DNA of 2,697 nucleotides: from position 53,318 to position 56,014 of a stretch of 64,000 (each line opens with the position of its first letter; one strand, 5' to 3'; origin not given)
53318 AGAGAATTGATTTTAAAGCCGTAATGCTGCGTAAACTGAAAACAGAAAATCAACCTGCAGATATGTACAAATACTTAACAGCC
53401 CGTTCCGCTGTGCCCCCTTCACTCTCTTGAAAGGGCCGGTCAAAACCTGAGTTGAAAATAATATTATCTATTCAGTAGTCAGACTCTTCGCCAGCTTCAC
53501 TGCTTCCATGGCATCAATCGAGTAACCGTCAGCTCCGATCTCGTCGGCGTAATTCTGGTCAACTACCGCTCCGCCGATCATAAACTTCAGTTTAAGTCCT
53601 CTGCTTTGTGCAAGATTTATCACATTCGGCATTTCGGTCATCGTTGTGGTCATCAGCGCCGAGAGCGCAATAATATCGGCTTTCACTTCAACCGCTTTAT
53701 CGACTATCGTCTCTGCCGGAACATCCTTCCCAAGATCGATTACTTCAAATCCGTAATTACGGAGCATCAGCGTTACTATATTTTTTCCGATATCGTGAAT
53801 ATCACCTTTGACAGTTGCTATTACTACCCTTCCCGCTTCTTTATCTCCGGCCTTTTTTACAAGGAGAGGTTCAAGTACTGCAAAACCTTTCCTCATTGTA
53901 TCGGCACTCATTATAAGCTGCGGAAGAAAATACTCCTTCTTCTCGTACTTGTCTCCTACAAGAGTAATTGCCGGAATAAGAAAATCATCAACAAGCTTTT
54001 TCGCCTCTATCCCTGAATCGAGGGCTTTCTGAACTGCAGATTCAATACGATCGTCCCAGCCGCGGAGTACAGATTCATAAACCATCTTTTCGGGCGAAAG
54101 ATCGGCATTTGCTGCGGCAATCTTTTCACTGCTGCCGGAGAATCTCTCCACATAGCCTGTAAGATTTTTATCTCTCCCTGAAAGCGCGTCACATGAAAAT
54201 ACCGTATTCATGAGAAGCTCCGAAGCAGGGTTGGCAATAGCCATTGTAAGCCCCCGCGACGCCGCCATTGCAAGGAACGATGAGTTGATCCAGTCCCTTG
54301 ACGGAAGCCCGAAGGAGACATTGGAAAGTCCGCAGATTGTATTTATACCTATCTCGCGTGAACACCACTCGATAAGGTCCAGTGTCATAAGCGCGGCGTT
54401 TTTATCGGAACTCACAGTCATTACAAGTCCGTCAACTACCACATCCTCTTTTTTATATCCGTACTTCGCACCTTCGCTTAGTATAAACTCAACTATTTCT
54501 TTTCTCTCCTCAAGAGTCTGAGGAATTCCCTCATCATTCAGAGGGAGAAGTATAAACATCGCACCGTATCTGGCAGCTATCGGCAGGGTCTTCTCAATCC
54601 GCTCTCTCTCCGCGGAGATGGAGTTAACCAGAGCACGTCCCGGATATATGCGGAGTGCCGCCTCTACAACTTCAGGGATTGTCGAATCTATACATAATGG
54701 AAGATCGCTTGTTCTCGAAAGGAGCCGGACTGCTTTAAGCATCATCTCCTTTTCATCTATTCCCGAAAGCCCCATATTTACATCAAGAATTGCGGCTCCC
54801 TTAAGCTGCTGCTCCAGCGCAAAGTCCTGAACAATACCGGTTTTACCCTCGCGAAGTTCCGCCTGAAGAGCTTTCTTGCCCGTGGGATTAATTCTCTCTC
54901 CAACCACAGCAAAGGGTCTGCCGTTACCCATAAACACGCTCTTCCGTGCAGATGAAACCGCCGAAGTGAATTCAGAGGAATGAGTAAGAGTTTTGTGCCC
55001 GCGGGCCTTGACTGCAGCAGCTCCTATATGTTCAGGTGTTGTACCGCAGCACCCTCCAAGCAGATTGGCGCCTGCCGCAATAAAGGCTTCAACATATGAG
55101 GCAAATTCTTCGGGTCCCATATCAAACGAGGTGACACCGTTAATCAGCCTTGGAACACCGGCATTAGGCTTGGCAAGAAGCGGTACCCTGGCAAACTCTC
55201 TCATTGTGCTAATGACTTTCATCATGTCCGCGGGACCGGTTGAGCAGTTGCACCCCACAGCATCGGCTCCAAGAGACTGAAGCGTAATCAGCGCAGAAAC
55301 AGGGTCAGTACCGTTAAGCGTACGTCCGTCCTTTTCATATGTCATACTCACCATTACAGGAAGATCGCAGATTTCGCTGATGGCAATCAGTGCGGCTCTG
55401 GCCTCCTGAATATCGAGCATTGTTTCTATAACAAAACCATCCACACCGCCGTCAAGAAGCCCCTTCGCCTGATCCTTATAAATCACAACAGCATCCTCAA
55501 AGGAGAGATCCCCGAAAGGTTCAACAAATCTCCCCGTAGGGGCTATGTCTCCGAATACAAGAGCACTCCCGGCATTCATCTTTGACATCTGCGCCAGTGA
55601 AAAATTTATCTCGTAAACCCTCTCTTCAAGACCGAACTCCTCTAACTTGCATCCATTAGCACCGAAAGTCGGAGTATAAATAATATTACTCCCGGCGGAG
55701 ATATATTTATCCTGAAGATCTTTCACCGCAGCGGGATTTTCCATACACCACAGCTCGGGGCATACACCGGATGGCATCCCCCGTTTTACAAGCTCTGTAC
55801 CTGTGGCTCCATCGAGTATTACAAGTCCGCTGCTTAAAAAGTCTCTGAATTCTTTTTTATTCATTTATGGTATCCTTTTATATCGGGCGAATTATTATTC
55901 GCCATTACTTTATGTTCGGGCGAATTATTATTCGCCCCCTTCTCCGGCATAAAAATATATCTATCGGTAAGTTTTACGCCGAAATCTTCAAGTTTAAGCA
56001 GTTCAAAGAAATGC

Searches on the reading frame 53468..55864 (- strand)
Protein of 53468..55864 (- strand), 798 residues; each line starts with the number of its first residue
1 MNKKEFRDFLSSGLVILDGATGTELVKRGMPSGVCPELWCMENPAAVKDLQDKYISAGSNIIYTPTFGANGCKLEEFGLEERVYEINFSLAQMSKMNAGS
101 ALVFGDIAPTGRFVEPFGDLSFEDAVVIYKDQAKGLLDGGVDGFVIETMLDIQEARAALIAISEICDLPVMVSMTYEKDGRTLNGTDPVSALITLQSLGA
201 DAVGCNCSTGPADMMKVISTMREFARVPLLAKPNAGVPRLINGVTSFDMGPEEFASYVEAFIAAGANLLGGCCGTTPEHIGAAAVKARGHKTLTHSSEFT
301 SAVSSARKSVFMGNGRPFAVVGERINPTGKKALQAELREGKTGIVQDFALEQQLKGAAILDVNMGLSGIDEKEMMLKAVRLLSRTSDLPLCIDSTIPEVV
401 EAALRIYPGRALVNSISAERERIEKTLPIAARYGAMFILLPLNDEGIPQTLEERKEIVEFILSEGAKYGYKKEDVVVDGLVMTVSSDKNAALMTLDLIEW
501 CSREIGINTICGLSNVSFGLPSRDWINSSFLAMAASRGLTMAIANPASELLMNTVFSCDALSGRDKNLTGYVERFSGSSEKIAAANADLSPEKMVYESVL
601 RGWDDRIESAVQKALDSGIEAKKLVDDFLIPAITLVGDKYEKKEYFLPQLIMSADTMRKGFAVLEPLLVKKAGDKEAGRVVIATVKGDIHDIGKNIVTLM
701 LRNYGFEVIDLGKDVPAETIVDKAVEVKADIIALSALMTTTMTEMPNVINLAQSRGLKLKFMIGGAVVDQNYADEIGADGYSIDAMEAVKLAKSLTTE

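Call 15: search_protein_families(library=pfam, proteins=[window:53468-55864:-], max_evalue=0.0001)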
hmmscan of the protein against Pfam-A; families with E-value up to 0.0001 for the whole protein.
window:53468-55864:- (798 aa): 4 families
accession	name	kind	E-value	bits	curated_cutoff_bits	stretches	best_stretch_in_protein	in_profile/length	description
PF02574.22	S-methyl_trans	-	5.3e-70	236.9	22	1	15-284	1-280/283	Homocysteine S-methyltransferase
PF02310.24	B12-binding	-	2.9e-29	101.8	32.1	1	678-789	1-120/121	B12 binding domain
PF00809.28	Pterin_bind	-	3.7e-24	86.2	25.5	1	323-543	2-242/244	Pterin binding enzyme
PF02607.22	B12-binding_2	-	2.4e-19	69.7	23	1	594-665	4-74/74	B12 binding domain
